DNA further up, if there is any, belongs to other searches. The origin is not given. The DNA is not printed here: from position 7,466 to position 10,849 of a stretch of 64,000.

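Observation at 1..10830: DUF499 ATPase / ASCH-DUF3780-like / DUF1156 methylase / PLD-SNF2 helicase gene set: a methylation-linked defence-type system with no established mechanism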

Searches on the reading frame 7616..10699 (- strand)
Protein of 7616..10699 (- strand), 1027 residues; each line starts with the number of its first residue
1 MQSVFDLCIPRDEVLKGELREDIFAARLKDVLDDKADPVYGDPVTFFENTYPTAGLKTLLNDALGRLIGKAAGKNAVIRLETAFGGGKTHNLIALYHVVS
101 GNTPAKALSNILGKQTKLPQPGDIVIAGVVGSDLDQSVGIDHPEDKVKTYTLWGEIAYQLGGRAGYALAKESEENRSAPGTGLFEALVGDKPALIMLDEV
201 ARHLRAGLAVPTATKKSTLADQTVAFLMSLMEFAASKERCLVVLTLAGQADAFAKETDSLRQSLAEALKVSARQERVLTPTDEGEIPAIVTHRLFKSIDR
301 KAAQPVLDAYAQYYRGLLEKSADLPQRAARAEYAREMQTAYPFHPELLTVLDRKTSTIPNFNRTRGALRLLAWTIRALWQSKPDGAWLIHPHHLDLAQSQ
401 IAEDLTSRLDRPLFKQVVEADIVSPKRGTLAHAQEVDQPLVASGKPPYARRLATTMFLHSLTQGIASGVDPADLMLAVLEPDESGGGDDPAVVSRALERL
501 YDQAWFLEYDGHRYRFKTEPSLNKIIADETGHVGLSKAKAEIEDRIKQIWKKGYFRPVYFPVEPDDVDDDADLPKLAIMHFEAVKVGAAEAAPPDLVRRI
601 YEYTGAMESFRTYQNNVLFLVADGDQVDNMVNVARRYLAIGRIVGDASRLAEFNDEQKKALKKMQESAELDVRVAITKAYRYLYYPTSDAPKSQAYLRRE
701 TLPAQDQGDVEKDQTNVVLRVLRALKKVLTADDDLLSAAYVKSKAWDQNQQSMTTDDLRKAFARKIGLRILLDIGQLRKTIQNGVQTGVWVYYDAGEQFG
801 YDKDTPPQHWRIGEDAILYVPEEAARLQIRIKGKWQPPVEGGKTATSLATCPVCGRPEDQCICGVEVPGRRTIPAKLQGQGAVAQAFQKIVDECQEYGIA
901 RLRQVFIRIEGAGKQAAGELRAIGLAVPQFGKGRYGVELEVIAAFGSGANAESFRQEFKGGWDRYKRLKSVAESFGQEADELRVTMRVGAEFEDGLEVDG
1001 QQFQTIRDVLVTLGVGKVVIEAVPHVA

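Call 9: search_protein_families(library=pfam, proteins=[window:7616-10699:-], max_evalue=0.01)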
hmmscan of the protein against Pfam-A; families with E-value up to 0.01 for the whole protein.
window:7616-10699:- (1027 aa): 1 family
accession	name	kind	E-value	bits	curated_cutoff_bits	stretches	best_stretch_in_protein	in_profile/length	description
PF04465.17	DUF499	-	5.3e-39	134.2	23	1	146-539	47-430/1024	Protein of unknown function (DUF499)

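Call 10: search_protein_families(library=padloc, proteins=[window:7616-10699:-], max_evalue=0.01)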
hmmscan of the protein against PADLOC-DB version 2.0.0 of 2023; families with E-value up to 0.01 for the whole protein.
window:7616-10699:- (1027 aa): 3 families
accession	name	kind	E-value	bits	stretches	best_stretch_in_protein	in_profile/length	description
PDLC00662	HmaC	-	1.2e-102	342.8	1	7-788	9-771/941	AAA+ ATPase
PDLC02192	DUF499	-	2.2e-56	189.3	1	42-793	34-734/1022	-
PDLC02779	SspC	-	0.0019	14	1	222-350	201-328/1054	SspC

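Call 12: search_protein_families(library=ncbifam, proteins=[window:7616-10699:-], max_evalue=0.01)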
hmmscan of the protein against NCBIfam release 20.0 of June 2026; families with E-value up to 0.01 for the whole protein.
window:7616-10699:- (1027 aa): 1 family
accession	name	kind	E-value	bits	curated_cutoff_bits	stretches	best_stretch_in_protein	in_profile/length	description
NF042962.1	DUF499_antiphage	equivalog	6.8e-76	256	1200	1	3-796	2-737/1025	anti-phage-associated DUF499 domain-containing protein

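Call 31: search_solved_structures(query=window:7616-10699:-, max_evalue=0.01)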
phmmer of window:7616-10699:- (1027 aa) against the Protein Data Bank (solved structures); distinct sequences matched with E-value up to 0.01: 0.

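Call 34: search_dna_similar(query=window:7616-10699:-, collection=plasmids, mode=protein, max_rows=30)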
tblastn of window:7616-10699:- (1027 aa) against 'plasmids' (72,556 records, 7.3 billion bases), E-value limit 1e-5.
Records with a match: 162; places in all: 174; records where one place covers at least 80% of the query: 29.
Best place of each record, by identity: <60% 162.
By first word of the organism name: Rhodococcus 21; Thermus 16; Acinetobacter 7; Leptolyngbya 6; Nostoc 6; Halobacterium 5; Haloplanus 4; Haloarcula 4; Planktothrix 4; Picosynechococcus 3; and 63 more.
By predicted mobility (MOB-suite, as given by PLSDB): non-mobilizable 112; conjugative 26; mobilizable 24.
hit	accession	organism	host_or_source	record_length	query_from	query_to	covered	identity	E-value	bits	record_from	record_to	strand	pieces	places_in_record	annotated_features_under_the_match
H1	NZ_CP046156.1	Leptolyngbya sp. BL0902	cell culture,open pond on an algae farm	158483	1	838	82%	42.0%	0e+0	593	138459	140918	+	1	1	DUF499 domain-containing protein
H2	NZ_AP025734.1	Nostoc cf. commune SO-36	-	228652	1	838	82%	40.8%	2e-175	576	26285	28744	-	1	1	DUF499 domain-containing protein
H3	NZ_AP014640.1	Leptolyngbya boryana IAM M-101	-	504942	1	843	82%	39.7%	6e-176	577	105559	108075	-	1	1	DUF499 domain-containing protein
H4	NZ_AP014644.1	Leptolyngbya boryana dg5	-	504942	1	843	82%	39.7%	6e-176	577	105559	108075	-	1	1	DUF499 domain-containing protein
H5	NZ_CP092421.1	Leptolyngbya boryana IU 594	-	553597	1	843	82%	39.7%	6e-176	577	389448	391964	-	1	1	DUF499 domain-containing protein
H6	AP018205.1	Leptolyngbya boryana NIES-2135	-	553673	1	843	82%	39.7%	6e-176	577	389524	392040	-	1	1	hypothetical protein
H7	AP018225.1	Nostoc linckia NIES-25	-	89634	1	790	77%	42.3%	2e-174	573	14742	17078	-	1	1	hypothetical protein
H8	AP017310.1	Leptolyngbya sp. NIES-3755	-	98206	1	838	82%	39.9%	2e-176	579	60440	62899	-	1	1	hypothetical protein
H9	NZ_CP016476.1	Picosynechococcus sp. PCC 7003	cell culture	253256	1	838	82%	39.5%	3e-166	549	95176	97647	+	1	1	DUF499 domain-containing protein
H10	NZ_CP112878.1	Pseudanabaena galeata CCNP1313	-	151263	1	790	77%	41.7%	3e-174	573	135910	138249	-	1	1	DUF499 domain-containing protein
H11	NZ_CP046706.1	Nostoc sp. ATCC 53789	-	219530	1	790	77%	41.7%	4e-176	578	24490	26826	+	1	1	DUF499 domain-containing protein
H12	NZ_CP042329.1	Euhalothece natronophila Z-M001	cell culture,soda lake Magadi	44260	1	819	80%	40.2%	1e-170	562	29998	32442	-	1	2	DUF499 domain-containing protein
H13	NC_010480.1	Picosynechococcus sp. PCC 7002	-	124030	1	838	82%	39.2%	2e-164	544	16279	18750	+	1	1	DUF499 domain-containing protein | hypothetical protein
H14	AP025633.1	Annamia dubia NIES-4383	-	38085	1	819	80%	40.0%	4e-163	540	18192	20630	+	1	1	hypothetical protein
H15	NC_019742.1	Allocoleopsis franciscana PCC 7113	-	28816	1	843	82%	38.1%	2e-165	547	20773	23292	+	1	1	DUF499 domain-containing protein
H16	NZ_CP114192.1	Aminobacter sp. NyZ550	-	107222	1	1026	100%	30.3%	1e-112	392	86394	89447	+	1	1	DUF499 domain-containing protein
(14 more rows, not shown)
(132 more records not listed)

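Call 35: get_annotated_region(hit=H1, flank=9000)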
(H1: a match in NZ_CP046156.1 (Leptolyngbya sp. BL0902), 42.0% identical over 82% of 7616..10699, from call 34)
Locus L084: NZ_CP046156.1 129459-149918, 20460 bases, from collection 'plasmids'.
description: Leptolyngbya sp. BL0902 plasmid unnamed1, complete sequence
organism: Leptolyngbya sp. BL0902 (NCBI taxid 1115757)
taxonomy: Bacteria; Cyanobacteriota; Cyanophyceae; Leptolyngbyales; Leptolyngbyaceae; Leptolyngbya; Leptolyngbya sp. BL0902
host: -; source: cell culture,open pond on an algae farm; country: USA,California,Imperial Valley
typing (MOB-suite, as given by PLSDB): non-mobilizable
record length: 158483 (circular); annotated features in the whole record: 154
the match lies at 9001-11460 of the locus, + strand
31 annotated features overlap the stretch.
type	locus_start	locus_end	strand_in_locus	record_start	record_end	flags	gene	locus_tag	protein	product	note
CDS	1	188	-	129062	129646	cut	-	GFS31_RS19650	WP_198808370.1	hypothetical protein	-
CDS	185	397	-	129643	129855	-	-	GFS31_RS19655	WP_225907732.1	hypothetical protein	-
CDS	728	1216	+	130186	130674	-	-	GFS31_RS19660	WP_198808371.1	hypothetical protein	-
CDS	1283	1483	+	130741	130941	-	-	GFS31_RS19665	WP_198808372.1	hypothetical protein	-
CDS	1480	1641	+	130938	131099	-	-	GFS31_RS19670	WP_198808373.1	hypothetical protein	-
CDS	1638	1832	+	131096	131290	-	-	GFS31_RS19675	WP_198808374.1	hypothetical protein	-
CDS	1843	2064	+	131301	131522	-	-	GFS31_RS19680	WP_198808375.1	hypothetical protein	-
CDS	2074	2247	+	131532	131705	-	-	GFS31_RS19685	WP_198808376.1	hypothetical protein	-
CDS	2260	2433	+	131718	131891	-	-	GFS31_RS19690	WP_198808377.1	hypothetical protein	-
CDS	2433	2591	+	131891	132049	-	-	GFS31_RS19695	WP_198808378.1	hypothetical protein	-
CDS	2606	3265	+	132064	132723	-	-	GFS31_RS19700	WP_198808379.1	hypothetical protein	-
CDS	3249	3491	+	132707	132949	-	-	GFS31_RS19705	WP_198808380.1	hypothetical protein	-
CDS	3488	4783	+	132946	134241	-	-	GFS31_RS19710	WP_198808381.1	hypothetical protein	-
CDS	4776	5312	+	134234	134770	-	-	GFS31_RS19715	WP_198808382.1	hypothetical protein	-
CDS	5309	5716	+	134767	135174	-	-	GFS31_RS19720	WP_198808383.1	hypothetical protein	-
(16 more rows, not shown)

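Call 36: get_annotated_region(hit=H16, flank=9000)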
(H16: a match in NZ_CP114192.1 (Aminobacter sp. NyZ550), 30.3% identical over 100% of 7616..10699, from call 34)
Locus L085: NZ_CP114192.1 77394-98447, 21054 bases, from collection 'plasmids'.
description: Aminobacter sp. NyZ550 plasmid pMET2, complete sequence
organism: Aminobacter sp. NyZ550 (NCBI taxid 2979870)
taxonomy: Bacteria; Pseudomonadota; Alphaproteobacteria; Hyphomicrobiales; Phyllobacteriaceae; Aminobacter; Aminobacter sp. NyZ550
host: -; source: -; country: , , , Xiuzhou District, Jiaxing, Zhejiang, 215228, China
typing (MOB-suite, as given by PLSDB): non-mobilizable
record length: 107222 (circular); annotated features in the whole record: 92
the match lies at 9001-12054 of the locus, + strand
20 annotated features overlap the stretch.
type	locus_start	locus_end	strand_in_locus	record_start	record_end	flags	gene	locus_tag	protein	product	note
CDS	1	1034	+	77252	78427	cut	trbL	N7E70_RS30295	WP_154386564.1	P-type conjugative transfer protein TrbL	GO:0009291 - unidirectional conjugation [Evidence IEA]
CDS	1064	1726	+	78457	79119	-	trbF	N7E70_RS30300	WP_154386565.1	conjugal transfer protein TrbF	-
CDS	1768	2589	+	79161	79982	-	trbG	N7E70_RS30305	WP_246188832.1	P-type conjugative transfer protein TrbG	GO:0009291 - unidirectional conjugation [Evidence IEA]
CDS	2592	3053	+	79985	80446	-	trbH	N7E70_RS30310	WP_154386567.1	conjugal transfer protein TrbH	-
CDS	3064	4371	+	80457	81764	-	trbI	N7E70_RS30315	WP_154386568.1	IncP-type conjugal transfer protein TrbI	-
CDS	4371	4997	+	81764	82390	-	-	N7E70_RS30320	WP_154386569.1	hypothetical protein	-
CDS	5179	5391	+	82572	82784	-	-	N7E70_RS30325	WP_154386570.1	hypothetical protein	-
CDS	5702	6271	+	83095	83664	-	-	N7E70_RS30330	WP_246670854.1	STAS-like domain-containing protein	-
CDS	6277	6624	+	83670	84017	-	-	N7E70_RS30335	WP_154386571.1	hypothetical protein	-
CDS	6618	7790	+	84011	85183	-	-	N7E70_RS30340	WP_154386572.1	DUF4417 domain-containing protein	-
CDS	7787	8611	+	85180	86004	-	-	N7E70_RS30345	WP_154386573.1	hypothetical protein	-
CDS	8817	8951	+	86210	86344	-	-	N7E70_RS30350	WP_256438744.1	hypothetical protein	-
CDS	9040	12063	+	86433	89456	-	-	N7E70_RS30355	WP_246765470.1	DUF499 domain-containing protein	-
CDS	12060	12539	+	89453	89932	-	-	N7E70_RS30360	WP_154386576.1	hypothetical protein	-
CDS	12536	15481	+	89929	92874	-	-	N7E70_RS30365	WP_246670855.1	DUF1156 domain-containing protein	-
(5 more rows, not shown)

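Call 38: search_protein_families(library=pfam, proteins=[L085:12060-12539:+, L084:12737-13165:+, L084:12276-12680:+, L085:15478-18636:+], max_evalue=1)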
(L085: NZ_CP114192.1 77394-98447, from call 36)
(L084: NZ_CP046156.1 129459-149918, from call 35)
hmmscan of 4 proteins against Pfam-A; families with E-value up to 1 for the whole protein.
L085:12060-12539:+ (159 aa): 2 families
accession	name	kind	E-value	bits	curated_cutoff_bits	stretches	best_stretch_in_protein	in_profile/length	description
PF24728.1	DUF7680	-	3.9e-44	150.7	24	1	20-156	1-141/141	Domain of unknown function (DUF7680)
PF22047.1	RecJ_C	-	0.065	14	30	1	118-150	32-64/110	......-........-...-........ exonuclease RecJ C-terminal domain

L084:12737-13165:+ (142 aa): 1 family
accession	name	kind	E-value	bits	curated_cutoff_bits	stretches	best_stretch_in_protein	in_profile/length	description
PF24728.1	DUF7680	-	1.5e-48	165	24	1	4-142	1-141/141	Domain of unknown function (DUF7680)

L084:12276-12680:+ (134 aa): 5 families
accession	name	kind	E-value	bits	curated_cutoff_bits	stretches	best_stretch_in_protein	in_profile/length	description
PF05635.17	23S_rRNA_IVP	-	9e-35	119.5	33.8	1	8-113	1-105/106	23S rRNA-intervening sequence protein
PF22296.2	bAvd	-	2.1e-07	31.8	40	1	20-117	11-105/107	bAvd-like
PF16134.10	THOC2_N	-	0.0081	15.3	27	1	16-57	567-608/632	THO complex subunit 2 N-terminus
PF07739.18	TipAS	-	0.1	13.6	23.8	1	79-118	11-50/117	TipAS antibiotic-recognition domain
PF03523.18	Macscav_rec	-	0.27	11.6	25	0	101-117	28-44/49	Macrophage scavenger receptor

L085:15478-18636:+ (1052 aa): 8 families
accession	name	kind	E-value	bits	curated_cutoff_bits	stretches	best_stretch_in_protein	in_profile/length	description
PF00271.37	Helicase_C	-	1.4e-18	67.6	23.5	1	763-874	9-110/110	Helicase conserved C-terminal domain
PF00176.29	SNF2-rel_dom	-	3.4e-18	66.2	24.9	1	320-641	17-250/290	SNF2-related domain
PF04851.21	ResIII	-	5.5e-09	36.6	22.5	1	305-483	5-162/164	Type III restriction enzyme, res subunit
PF00270.35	DEAD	-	1.6e-05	25.2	26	1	306-484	2-161/167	DEAD/DEAH box helicase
PF13091.12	PLDc_2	-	0.00014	22.1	27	1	139-201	77-132/132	PLD-like domain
PF09848.15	SLFN-g3_helicase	-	0.0045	16.7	24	1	430-481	75-122/354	Schlafen group 3, DNA/RNA helicase domain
PF13872.12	AAA_34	-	0.22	10.9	27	0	321-361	61-101/306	P-loop containing NTP hydrolase pore-1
PF21673.2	CCDC93_N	-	0.23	12.1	24.4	1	894-950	18-75/110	CCDC93 protein N-terminal domain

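Call 39: search_protein_families(library=ncbifam, proteins=[L085:9040-12063:+, L085:12060-12539:+, L085:12536-15481:+, L085:15478-18636:+], max_evalue=0.001)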
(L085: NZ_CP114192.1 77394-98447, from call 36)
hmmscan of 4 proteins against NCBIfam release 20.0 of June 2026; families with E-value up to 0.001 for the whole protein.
L085:9040-12063:+ (1007 aa): 1 family
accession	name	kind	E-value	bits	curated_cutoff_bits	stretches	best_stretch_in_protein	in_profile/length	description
NF042962.1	DUF499_antiphage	equivalog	1.3e-58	198.8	1200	1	25-721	30-681/1025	anti-phage-associated DUF499 domain-containing protein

L085:12060-12539:+ (159 aa): 0 families

L085:12536-15481:+ (981 aa): 2 families
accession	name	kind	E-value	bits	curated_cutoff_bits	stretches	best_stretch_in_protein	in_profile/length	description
NF042963.1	DUF1156_antiphage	equivalog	2.1e-64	218.1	1000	3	124-480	179-540/960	anti-phage-associated DUF1156 domain-containing protein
TIGR01177.1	TIGR01177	hypoth_equivalog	0.00012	21.6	316.55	0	540-559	246-265/330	TIGR01177 family methyltransferase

L085:15478-18636:+ (1052 aa): 20 families
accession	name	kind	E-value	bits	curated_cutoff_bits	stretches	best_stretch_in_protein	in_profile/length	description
NF042964.1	phospholipD_antiphage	equivalog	4.4e-99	333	1100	2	322-917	251-833/895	phospholipase D-like domain-containing anti-phage protein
NF038317.1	DISARM_DrmD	equivalog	1.4e-80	271.9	610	2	606-941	324-678/1021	DISARM system SNF2-like helicase DrmD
NF038318.1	DISARM_DrmD_b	equivalog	1.2e-56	192.3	950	2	631-912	262-569/868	DISARM system SNF2-like helicase DrmD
NF003426.0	PRK04914.1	equivalog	1.3e-56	192.4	576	2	302-498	152-331/959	RNA polymerase-associated protein RapA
NF041062.1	DpdE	equivalog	2.7e-53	181.2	500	1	300-929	150-699/1048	protein DpdE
NF058637.1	helic_SCO1167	equivalog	3.1e-19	68.5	1200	2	771-920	781-920/932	SCO1167/SCO6262 family helicase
NF010337.0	PRK13766.1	equivalog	1.6e-12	46.4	610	1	756-930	352-521/781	Hef nuclease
NF053675.1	pilus_reg_Snf2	equivalog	6.9e-10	37.7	1100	1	757-895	866-993/1029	pilus expression-regulating Snf2 family helicase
NF053631.1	RNA_helic_CshA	equivalog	7.2e-10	38.3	646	1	811-891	269-349/434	degradosome RNA helicase CshA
NF008394.0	PRK11192.1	equivalog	7.8e-10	38.2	507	1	814-916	282-381/441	ATP-dependent RNA helicase SrmB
NF053711.1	RNA_heli_RhlE1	exception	4.3e-08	32.3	750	1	761-882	236-347/434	RNA helicase RhlE1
NF003390.0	PRK04537.1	equivalog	1.1e-07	31.4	732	1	817-904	295-381/572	ATP-dependent RNA helicase RhlB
NF002340.1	PRK01297.1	equivalog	1.6e-07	30.5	564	1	765-880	245-350/372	ATP-dependent RNA helicase RhlB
NF008744.0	PRK11776.1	equivalog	1.6e-07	30.3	524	1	814-883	277-346/460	ATP-dependent RNA helicase DbpA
NF008642.0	PRK11634.1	equivalog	3.4e-07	29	989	1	816-875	282-341/628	DEAD/DEAH family ATP-dependent RNA helicase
NF041790.1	anti-phage_ZorD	equivalog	5.7e-05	21.2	1500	0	746-876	899-1027/1035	type I Zorya anti-phage system protein ZorD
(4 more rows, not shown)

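Call 40: search_dna_similar(query=window:7616-10699:-, collection=plasmids, mode=protein, max_rows=60, rows=spread)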
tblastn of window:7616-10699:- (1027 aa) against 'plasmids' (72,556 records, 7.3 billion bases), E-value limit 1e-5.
Records with a match: 162; places in all: 174; records where one place covers at least 80% of the query: 29.
Best place of each record, by identity: <60% 162.
By first word of the organism name: Rhodococcus 21; Thermus 16; Acinetobacter 7; Leptolyngbya 6; Nostoc 6; Halobacterium 5; Haloplanus 4; Haloarcula 4; Planktothrix 4; Picosynechococcus 3; and 63 more.
By predicted mobility (MOB-suite, as given by PLSDB): non-mobilizable 112; conjugative 26; mobilizable 24.
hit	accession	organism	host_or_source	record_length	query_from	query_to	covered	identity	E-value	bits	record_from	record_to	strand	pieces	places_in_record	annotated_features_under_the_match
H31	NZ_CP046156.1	Leptolyngbya sp. BL0902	cell culture,open pond on an algae farm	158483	1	838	82%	42.0%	0e+0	593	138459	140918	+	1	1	DUF499 domain-containing protein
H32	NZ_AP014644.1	Leptolyngbya boryana dg5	-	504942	1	843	82%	39.7%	6e-176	577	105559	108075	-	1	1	DUF499 domain-containing protein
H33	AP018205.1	Leptolyngbya boryana NIES-2135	-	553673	1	843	82%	39.7%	6e-176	577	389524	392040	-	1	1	hypothetical protein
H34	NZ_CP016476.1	Picosynechococcus sp. PCC 7003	cell culture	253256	1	838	82%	39.5%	3e-166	549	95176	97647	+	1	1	DUF499 domain-containing protein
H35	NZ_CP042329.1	Euhalothece natronophila Z-M001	cell culture,soda lake Magadi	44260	1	819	80%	40.2%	1e-170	562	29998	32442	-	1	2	DUF499 domain-containing protein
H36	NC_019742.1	Allocoleopsis franciscana PCC 7113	-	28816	1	843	82%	38.1%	2e-165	547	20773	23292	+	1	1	DUF499 domain-containing protein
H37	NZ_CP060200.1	Aminobacter sp. MDW-2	cell culture,soil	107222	1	1026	100%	30.3%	1e-112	392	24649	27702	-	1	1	DUF499 domain-containing protein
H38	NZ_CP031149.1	Haloplanus rubicundus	solar salt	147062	3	967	94%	31.2%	4e-115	399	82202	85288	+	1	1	DUF499 domain-containing protein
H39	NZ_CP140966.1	Sinorhizobium medicae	Medicago lupulina,whole organism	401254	1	909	89%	32.2%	6e-116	402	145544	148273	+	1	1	DUF499 domain-containing protein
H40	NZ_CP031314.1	Halobellus limi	Cell culture,Taibei marine solar ...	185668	3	810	79%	34.3%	1e-118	409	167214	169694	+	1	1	DUF499 domain-containing protein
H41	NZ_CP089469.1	Halobacterium noricense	cell culture,sediment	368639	3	810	79%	34.3%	8e-118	407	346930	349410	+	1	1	DUF499 domain-containing protein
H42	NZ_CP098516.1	Haloplanus sp. GDY1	cell culture,salt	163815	3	794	77%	34.9%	2e-116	404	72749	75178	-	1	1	DUF499 domain-containing protein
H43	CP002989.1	halophilic archaeon DL31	-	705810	3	794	77%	34.8%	3e-77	405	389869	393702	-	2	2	transposase (ISH3)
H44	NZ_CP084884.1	Natrinema zhouii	pure culture,Salt mine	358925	3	818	79%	33.4%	8e-113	392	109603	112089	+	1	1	DUF499 domain-containing protein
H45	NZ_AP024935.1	Thermus thermophilus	-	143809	6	846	82%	31.1%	3e-65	249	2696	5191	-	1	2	Swt1 family HEPN domain-containing protein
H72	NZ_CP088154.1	Mesorhizobium mediterraneum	Cicer arietinum L.,cell culture,radical ...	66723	1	690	67%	27.0%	2e-39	167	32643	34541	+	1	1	anti-phage-associated DUF499 domain-containing protein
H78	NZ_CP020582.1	Acinetobacter baumannii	Homo sapiens,sputum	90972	42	689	63%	24.2%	8e-28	130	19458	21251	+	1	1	anti-phage-associated DUF499 domain-containing protein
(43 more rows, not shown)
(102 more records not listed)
